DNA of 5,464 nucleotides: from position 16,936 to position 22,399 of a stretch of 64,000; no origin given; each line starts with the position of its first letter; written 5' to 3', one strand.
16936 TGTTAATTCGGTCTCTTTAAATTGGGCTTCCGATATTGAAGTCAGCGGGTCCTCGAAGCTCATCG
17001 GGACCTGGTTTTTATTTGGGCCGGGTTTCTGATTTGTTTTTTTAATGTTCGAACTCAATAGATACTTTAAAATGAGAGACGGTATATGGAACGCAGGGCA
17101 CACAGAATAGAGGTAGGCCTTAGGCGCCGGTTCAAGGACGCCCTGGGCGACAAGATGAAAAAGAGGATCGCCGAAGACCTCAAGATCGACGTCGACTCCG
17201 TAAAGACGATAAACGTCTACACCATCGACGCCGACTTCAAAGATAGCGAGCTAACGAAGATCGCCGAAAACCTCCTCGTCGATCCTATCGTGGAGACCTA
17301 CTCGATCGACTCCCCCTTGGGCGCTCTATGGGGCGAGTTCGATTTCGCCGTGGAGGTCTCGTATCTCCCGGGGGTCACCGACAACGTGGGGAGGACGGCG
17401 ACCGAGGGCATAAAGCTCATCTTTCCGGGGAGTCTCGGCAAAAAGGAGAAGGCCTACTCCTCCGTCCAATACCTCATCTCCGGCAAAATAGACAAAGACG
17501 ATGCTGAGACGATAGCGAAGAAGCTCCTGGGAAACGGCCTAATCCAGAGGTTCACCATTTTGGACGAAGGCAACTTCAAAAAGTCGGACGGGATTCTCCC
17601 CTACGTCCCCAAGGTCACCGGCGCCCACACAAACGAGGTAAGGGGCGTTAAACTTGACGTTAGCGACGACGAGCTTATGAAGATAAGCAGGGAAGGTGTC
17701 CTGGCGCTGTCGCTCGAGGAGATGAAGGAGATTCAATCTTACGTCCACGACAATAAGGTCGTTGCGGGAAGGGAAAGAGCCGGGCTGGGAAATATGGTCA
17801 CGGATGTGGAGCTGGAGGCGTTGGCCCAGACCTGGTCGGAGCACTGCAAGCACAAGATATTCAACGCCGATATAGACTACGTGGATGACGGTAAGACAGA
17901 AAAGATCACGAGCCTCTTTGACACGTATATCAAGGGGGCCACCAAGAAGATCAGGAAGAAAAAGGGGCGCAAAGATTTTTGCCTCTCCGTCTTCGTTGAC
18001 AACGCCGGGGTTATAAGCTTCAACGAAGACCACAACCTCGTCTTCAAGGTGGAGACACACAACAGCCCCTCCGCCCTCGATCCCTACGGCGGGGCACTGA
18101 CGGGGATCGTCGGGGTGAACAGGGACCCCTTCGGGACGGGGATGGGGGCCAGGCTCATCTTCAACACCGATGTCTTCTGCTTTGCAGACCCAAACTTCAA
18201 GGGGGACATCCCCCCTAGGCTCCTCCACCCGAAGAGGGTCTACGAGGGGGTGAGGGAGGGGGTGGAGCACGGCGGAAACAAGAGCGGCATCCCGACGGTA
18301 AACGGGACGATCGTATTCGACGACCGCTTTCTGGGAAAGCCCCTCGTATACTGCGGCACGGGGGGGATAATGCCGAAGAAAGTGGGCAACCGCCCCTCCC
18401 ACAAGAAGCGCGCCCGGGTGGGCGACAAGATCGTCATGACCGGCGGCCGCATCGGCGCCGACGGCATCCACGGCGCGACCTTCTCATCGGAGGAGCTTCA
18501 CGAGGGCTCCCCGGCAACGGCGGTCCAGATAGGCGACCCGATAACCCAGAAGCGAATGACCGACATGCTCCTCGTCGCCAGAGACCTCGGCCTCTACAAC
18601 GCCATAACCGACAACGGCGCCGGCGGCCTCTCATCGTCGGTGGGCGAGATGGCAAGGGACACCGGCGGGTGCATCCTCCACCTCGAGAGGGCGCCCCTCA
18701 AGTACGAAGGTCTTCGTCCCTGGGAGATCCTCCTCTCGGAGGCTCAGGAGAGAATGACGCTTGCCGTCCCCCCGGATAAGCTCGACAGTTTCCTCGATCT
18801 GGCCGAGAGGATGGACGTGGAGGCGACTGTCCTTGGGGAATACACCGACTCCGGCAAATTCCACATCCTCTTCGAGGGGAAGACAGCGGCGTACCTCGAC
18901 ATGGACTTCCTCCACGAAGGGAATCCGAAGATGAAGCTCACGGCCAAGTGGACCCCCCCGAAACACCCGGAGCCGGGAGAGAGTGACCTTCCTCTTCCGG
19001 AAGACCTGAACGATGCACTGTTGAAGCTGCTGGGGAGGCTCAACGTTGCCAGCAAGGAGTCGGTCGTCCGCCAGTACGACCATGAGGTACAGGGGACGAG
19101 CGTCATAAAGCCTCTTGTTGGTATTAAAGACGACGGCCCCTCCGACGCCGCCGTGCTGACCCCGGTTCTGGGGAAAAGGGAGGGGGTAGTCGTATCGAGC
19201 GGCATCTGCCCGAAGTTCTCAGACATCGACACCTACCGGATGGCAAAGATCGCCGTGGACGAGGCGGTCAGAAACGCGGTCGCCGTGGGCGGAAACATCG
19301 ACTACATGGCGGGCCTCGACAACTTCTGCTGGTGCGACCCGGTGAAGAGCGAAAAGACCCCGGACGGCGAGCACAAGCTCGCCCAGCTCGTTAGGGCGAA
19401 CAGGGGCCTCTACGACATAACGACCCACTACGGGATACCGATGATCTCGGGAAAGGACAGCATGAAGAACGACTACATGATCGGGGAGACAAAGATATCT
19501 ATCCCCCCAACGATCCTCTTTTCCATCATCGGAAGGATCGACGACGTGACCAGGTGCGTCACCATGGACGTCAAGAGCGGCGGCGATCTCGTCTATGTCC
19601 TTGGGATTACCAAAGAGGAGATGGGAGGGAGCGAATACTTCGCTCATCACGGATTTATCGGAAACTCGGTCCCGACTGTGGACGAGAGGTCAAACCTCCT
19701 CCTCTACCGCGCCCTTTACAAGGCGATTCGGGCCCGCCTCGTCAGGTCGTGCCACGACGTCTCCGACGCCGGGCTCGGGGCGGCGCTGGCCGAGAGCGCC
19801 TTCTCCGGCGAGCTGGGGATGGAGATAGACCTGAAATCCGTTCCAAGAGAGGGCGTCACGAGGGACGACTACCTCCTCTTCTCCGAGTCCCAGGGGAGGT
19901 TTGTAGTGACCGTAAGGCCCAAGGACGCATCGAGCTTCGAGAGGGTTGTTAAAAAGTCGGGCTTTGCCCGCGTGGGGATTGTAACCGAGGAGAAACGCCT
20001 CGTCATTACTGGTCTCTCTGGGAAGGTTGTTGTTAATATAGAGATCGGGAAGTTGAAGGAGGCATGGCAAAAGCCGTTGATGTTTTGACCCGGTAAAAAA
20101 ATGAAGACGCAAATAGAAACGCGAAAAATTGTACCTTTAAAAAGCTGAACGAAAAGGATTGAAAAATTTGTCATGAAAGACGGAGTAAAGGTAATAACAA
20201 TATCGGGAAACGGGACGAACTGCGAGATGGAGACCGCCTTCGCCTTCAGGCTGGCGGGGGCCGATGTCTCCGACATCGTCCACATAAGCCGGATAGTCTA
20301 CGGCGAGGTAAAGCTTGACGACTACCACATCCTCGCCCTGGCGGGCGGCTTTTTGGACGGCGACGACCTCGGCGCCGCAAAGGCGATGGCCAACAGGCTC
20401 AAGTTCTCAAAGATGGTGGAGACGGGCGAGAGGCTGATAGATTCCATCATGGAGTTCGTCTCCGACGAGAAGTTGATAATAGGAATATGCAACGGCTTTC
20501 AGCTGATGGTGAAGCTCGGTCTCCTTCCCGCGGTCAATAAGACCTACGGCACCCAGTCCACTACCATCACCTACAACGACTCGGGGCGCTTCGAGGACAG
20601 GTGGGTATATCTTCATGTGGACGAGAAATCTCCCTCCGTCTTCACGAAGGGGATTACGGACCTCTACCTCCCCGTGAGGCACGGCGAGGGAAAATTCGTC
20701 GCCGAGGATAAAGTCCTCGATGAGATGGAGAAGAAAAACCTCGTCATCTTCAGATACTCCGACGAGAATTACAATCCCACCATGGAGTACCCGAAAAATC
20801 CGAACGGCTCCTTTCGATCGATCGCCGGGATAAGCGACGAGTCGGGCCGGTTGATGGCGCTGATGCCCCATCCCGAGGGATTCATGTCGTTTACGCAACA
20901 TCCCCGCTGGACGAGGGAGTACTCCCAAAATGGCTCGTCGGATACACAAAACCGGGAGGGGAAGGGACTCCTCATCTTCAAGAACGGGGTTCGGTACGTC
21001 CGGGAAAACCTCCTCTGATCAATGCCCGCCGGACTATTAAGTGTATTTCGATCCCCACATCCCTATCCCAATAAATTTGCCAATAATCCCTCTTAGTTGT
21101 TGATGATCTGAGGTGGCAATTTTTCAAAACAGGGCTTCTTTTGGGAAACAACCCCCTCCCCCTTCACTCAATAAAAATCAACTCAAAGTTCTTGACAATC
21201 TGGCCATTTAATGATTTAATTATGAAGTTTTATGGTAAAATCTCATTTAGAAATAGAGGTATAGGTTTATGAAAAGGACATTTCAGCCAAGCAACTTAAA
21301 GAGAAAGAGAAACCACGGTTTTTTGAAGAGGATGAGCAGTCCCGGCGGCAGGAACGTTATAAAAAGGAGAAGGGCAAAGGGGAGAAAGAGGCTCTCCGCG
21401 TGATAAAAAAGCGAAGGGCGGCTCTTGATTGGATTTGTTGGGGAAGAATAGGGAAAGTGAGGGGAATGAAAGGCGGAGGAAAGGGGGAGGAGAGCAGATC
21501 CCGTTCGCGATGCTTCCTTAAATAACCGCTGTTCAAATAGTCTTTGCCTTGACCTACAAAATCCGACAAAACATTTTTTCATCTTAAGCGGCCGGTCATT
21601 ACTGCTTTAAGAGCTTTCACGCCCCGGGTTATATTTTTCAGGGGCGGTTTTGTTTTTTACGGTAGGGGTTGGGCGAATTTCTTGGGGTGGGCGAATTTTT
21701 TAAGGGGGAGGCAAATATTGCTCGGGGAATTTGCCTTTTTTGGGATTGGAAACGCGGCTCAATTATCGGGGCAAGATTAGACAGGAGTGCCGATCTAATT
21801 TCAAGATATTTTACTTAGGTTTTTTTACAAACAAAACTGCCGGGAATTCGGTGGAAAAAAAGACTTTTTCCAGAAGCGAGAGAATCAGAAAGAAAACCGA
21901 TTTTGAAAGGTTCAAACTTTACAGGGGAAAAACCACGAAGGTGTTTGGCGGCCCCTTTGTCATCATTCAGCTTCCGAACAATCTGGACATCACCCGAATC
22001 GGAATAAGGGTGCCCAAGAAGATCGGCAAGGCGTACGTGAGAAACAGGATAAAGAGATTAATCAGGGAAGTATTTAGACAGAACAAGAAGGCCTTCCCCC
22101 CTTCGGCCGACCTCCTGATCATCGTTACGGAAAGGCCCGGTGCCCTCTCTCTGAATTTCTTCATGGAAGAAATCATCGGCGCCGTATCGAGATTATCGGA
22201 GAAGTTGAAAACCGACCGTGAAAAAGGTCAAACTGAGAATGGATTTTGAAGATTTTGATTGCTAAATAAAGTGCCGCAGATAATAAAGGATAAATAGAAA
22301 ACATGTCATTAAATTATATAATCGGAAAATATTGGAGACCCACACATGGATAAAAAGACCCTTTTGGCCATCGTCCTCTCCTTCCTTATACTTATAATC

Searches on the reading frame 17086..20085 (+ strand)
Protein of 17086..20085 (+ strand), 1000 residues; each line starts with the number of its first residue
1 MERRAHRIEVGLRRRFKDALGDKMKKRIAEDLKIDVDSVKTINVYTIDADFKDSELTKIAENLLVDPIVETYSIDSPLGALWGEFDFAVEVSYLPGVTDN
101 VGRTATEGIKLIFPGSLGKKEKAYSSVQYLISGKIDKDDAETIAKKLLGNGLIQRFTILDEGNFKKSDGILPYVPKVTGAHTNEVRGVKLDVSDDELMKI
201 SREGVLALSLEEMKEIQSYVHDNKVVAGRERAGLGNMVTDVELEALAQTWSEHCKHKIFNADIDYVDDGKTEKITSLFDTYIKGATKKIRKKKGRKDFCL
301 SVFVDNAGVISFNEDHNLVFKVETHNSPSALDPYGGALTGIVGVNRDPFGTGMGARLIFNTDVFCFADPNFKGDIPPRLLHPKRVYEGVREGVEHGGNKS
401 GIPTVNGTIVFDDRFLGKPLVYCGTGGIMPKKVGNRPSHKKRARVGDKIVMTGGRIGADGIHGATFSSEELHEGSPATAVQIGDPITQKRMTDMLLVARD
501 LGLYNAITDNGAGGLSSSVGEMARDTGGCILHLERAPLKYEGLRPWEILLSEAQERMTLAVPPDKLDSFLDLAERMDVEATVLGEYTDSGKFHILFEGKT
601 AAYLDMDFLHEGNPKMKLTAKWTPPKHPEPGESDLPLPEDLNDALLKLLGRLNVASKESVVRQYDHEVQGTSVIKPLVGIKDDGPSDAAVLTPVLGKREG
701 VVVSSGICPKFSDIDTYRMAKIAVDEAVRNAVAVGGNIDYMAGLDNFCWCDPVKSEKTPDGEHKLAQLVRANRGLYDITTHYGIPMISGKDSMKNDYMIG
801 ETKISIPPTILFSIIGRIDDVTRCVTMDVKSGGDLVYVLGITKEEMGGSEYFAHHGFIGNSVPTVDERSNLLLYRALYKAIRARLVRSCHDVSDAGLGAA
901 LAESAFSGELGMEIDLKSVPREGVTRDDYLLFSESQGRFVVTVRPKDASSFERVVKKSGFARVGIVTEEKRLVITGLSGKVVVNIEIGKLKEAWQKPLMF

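Call 64: find_homologous_proteins(query=window:17086-20085:+, max_evalue=1e-150)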
Query window:17086-20085:+ (1000 aa): 7978 proteins with E <= 1e-150 among 8000 candidates; the best 120 are listed.
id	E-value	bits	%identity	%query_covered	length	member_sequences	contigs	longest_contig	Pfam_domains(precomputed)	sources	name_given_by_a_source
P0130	0.0e+0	2272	100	100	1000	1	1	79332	PF18072.7,PF00586.30,PF02700.20,PF02769.28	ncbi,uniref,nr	ncbi:MAG: phosphoribosylformylglycinamidine synthase subunit PurS [Deltaproteobacteria bacterium]|un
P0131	0.0e+0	1989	86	100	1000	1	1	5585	PF18072.7,PF00586.30,PF02700.20,PF02769.28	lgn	-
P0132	0.0e+0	1729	76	100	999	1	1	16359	PF18072.7,PF00586.30,PF02769.28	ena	-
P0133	0.0e+0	1694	75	100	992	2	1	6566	PF18072.7,PF00586.30,PF02700.20,PF02769.28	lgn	-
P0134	0.0e+0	1632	73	100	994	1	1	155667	PF18072.7,PF00586.30,PF02769.28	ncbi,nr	ncbi:MAG: phosphoribosylformylglycinamidine synthase [Deltaproteobacteria bacterium]|nr:phosphoribos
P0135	0.0e+0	1627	71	100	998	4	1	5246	PF18072.7,PF00586.30,PF02700.20,PF02769.28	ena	-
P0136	0.0e+0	1613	72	100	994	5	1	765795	PF18072.7,PF00586.30,PF02700.20,PF02769.28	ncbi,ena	-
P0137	0.0e+0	1613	70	100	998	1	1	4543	PF18072.7,PF00586.30,PF02700.20,PF02769.28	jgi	-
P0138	0.0e+0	1611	71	100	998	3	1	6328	PF18072.7,PF00586.30,PF02700.20,PF02769.28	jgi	-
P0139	0.0e+0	1607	73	100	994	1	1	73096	PF18072.7,PF00586.30,PF02700.20,PF02769.28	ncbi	-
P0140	0.0e+0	1605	72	100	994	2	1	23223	PF18072.7,PF00586.30,PF02700.20,PF02769.28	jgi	jgi:phosphoribosylformylglycinamidine synthase II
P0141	0.0e+0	1602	72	100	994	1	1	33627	PF18072.7,PF00586.30,PF02700.20,PF02769.28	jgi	jgi:phosphoribosylformylglycinamidine synthase II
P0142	0.0e+0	1599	72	100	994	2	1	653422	PF18072.7,PF00586.30,PF02700.20,PF02769.28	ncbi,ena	-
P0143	0.0e+0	1598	71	100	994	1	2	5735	PF18072.7,PF00586.30,PF02700.20,PF02769.28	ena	-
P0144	0.0e+0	1598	72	100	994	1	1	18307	PF18072.7,PF00586.30,PF02700.20,PF02769.28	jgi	-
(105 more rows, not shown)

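Call 67: find_encoding_contigs(protein=P0132, flank=10000, max_places=3)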
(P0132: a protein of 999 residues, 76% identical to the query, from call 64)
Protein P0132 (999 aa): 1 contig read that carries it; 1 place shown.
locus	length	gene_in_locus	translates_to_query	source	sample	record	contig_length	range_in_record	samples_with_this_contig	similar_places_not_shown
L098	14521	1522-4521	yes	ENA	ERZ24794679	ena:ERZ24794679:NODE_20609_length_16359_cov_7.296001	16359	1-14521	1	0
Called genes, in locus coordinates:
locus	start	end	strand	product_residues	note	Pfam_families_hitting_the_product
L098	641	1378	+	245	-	-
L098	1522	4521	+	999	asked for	PF18072:FGAR-AT_linker, PF00586:AIRS, PF02769:AIRS_C, PF00586:AIRS (weak), PF02769:AIRS_C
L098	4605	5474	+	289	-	PF13507:GATase_5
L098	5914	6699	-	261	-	-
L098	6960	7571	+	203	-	PF00025:Arf (weak), PF00071:Ras (weak)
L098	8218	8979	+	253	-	PF02775:TPP_enzyme_C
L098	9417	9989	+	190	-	PF01558:POR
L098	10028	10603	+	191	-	PF13560:HTH_31 (weak), PF01381:HTH_3, PF12844:HTH_19, PF13443:HTH_26 (weak), PF07883:Cupin_2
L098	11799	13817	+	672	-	PF22745:Nlig-Ia, PF00633:HHH (faint), PF01653:DNA_ligase_aden, PF03120:OB_DNA_ligase, PF03119:DNA_ligase_ZBD, PF12826:HHH_2, PF00533:BRCT, PF12738:PTCB-BRCT (weak), +1 more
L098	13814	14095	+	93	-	PF00708:Acylphosphatase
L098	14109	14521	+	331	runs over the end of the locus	PF04055:Radical_SAM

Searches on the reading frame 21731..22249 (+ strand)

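Call 10: search_protein_families(library=pfam, proteins=[window:21731-22249:+])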
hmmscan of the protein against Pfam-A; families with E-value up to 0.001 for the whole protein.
window:21731-22249:+ (172 aa): 1 family
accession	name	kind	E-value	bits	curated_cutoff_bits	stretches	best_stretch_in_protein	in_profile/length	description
PF00825.24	Ribonuclease_P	-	6.2e-23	81.4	22.3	1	46-149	1-102/109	Ribonuclease P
